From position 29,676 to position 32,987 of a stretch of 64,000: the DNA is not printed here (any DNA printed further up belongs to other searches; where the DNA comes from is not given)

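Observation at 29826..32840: Covalent tandem duplication of a PilB/GspE secretion ATPase (1004 aa)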

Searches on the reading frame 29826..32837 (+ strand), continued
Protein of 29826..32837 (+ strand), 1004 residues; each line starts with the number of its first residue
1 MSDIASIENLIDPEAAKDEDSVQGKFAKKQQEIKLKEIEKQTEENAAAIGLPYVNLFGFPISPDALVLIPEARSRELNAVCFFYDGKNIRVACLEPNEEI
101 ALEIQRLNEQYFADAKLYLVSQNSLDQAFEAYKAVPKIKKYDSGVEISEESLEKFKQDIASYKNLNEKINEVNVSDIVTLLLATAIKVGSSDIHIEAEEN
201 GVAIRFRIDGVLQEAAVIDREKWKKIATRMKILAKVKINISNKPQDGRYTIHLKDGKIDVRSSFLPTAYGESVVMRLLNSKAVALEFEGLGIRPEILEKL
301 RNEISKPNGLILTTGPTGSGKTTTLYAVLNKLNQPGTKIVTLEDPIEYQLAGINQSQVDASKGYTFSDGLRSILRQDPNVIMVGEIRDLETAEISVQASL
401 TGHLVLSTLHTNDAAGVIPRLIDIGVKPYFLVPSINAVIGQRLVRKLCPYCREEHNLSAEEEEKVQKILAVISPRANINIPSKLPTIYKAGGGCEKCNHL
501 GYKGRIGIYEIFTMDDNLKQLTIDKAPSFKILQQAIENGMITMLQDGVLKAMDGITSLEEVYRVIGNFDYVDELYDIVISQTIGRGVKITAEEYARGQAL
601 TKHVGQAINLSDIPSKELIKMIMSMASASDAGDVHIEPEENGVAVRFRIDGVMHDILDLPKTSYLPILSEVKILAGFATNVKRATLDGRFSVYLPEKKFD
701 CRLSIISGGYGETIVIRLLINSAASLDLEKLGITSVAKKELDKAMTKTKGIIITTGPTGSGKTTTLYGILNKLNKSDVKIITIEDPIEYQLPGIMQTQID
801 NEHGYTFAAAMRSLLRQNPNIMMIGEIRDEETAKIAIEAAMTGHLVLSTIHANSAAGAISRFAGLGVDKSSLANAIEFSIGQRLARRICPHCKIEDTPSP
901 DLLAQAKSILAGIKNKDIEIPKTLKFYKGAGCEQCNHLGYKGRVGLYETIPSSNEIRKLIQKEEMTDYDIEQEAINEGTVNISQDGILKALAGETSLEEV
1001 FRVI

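Call 18: find_encoding_contigs(protein=P0062, flank=10000, max_places=2)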
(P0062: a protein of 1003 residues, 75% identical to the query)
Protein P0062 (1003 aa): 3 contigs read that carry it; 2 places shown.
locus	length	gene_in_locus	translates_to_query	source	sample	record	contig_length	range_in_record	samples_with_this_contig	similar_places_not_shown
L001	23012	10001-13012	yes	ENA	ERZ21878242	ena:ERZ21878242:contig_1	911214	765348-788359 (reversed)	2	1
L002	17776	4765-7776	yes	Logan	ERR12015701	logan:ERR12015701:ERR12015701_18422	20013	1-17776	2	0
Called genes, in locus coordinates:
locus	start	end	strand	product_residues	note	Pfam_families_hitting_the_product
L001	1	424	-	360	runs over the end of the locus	PF13207:AAA_17 (weak), PF00406:ADK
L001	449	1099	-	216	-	PF13483:Lactamase_B_3, PF12706:Lactamase_B_2 (weak)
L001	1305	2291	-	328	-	-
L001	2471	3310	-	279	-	PF00753:Lactamase_B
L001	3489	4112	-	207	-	-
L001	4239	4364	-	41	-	-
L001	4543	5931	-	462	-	PF00587:tRNA-synt_2b, PF03129:HGTP_anticodon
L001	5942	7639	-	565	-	PF03485:Arg_tRNA_synt_N, PF00750:tRNA-synt_1d, PF05746:DALR_1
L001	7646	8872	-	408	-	PF00579:tRNA-synt_1b, PF22421:SYY_C-terminal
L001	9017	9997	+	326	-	-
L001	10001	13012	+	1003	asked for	PF05157:MshEN (faint), PF01637:ATPase_2 (faint), PF04851:ResIII (faint), PF00437:T2SSE, PF16796:Microtub_bd (faint), PF00004:AAA (faint), PF00005:ABC_tran (faint), PF00437:T2SSE, +8 more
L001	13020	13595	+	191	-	PF01997:Translin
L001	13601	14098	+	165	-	PF00149:Metallophos, PF12850:Metallophos_2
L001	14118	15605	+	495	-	-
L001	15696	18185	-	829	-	PF00005:ABC_tran (faint), PF02463:SMC_N (faint), PF03193:RsgA_GTPase (faint), PF13191:AAA_16 (faint), PF13476:AAA_23 (faint), PF13481:AAA_25 (faint), PF13555:AAA_29 (faint), PF17755:UvrA_DNA-bind, +3 more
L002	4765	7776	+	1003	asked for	PF05157:MshEN (faint), PF01637:ATPase_2 (faint), PF04851:ResIII (faint), PF00437:T2SSE, PF16796:Microtub_bd (faint), PF00004:AAA (faint), PF00005:ABC_tran (faint), PF00437:T2SSE, +8 more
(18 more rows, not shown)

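Call 19: search_solved_structures(query=window:29826-32837:+, max_evalue=1e-20, show_alignments=1)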
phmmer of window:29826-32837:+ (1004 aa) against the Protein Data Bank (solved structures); distinct sequences matched with E-value up to 1e-20: 21.
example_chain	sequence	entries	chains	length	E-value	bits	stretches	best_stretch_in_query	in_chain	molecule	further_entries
3jc8_Ba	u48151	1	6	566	2.3e-108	366.5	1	38-562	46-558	Type IV-A pilus assembly ATPase PilB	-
4pht_A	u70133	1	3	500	5.9e-105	355.2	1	97-564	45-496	General secretory pathway protein E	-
1p9r_A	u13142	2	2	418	1.4e-103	350.6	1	157-563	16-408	General secretion pathway protein E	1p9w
4ksr_A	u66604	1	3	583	1.5e-103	350.6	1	159-565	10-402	Type II secretion system protein E, Hemolysin-coregulated protein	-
4kss_A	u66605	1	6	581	1.7e-103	350.4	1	159-565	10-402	Type II secretion system protein E, hemolysin-coregulated protein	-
6olj_C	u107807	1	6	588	8.8e-102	344.7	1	48-565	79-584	Type IV pilus biogenesis ATPase PilB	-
5tsg_B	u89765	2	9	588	1.4e-101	344.1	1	48-565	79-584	Type IV pilus biogenesis ATPase PilB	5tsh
5zfr_A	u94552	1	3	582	4.7e-101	342.3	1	48-565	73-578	Type IV pilus biogenesis ATPase PilB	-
5oiu_A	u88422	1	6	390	3.3e-100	339.5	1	191-562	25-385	Type IV pilus assembly protein PilF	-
6f8l_G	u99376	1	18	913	2.8e-98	333.1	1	43-562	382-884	Type IV pilus assembly protein PilF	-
5it5_F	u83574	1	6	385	1.8e-91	310.6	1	182-562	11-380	ATP binding motif-containing protein PilF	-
6ejf_A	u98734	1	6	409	2e-91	310.5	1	182-562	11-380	Type IV pilus assembly protein PilF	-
5fl3_A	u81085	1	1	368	1.2e-33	119.2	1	181-425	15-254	PILI RETRACTION PROTEIN PILT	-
2ewv_A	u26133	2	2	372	1.8e-33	118.7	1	181-425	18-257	twitching motility protein PilT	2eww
5zfq_A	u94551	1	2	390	2.3e-33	118.3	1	275-438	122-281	Twitching motility pilus retraction protein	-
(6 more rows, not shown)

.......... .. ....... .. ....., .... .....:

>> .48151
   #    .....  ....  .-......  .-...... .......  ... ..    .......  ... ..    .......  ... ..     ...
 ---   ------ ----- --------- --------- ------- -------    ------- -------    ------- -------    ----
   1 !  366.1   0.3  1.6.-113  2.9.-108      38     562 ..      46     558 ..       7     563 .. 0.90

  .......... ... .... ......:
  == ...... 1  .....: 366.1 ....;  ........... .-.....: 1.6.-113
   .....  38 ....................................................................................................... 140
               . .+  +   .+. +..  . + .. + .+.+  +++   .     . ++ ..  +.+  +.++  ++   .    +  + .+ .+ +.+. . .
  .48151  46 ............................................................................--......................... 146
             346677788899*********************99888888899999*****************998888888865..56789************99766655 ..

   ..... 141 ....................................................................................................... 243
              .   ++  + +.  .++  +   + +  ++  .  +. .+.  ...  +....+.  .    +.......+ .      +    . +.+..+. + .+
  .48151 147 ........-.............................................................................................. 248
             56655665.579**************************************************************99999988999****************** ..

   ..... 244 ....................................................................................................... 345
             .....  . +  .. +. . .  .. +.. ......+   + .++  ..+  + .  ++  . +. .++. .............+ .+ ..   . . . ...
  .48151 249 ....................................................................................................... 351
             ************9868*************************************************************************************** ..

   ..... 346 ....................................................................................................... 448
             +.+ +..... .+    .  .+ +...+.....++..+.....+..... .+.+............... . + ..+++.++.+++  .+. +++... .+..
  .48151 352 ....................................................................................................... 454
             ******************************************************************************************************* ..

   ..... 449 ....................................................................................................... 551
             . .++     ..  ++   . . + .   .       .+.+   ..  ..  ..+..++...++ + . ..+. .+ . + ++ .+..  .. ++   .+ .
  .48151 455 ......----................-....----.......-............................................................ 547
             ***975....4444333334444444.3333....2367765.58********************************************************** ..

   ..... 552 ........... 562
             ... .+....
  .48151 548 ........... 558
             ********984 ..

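Call 27: predict_structure(alignment_id=A1)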
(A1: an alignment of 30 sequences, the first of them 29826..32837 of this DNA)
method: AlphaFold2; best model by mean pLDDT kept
length: 1004 residues; sequences in the alignment: 30
mean_pLDDT: 77.1   pTM: 0.45
mean pLDDT of the five models: 77.1, 73.9, 71.1, 67.3, 58.4
residues with pLDDT >= 90: 105; 70-90: 661; 50-70: 196; < 50: 42
segments of 3 or more residues with pLDDT < 50: 1-12, 137-146, 577-584, 801-804
pLDDT, mean of each block of 10 residues (from residue 1): 39 52 64 75 83 81 76 86 77 88 80 81 85 56 49 77 79 77 80 82 78 80 80 66 68 68 78 75 67 85 88 81 82 77 58 57 61 72 78 83 87 76 83 88 88 88 80 78 85 80 85 82 69 78 89 90 69 50 60 82 61 75 84 83 80 75 79 63 58 77 72 79 65 84 87 82 81 77 59 57 55 67 81 85 87 88 87 91 87 90 91 87 89 78 86 89 86 90 92 90 85
secondary structure, 60 per line:
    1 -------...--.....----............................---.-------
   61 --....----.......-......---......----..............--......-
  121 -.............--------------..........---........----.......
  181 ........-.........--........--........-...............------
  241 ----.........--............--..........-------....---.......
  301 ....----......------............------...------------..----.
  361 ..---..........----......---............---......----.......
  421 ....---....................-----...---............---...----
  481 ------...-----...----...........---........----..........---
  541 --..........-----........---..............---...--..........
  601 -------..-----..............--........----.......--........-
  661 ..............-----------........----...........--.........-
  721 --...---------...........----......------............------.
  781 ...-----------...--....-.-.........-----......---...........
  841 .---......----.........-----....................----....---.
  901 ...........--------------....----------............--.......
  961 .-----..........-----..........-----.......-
elements in order (helices of 4 or more, strands of 3 or more residues): H13-17 H22-49 H63-66 H71-77 E79-84 E88-93 H98-111 E114-119 H122-134 H149-158 H162-169 H174-188 E190-198 E201-208 E211-218 H220-234 E245-253 E256-267 E270-279 H287-290 H294-304 E309-314 H321-332 E339-341 H366-375 E380-385 H389-400 E404-409 H414-424 H428-434 E435-447 E453-455 H459-470 E487-489 E502-512 H516-523 H528-537 H543-552 H558-565 H569-582 E586-588 H591-600 H615-628 E631-638 E643-649 E652-659 H661-674 E686-693 E698-708 E711-719 H735-745 E750-755 H762-773 E780-783 E795-797 H807-815 E821-826 H830-841 E845-850 H855-863 H869-875 E876-888 E893-896 H900-911 E926-929 E940-951 H954-961 H967-976 H982-991 H997-1003
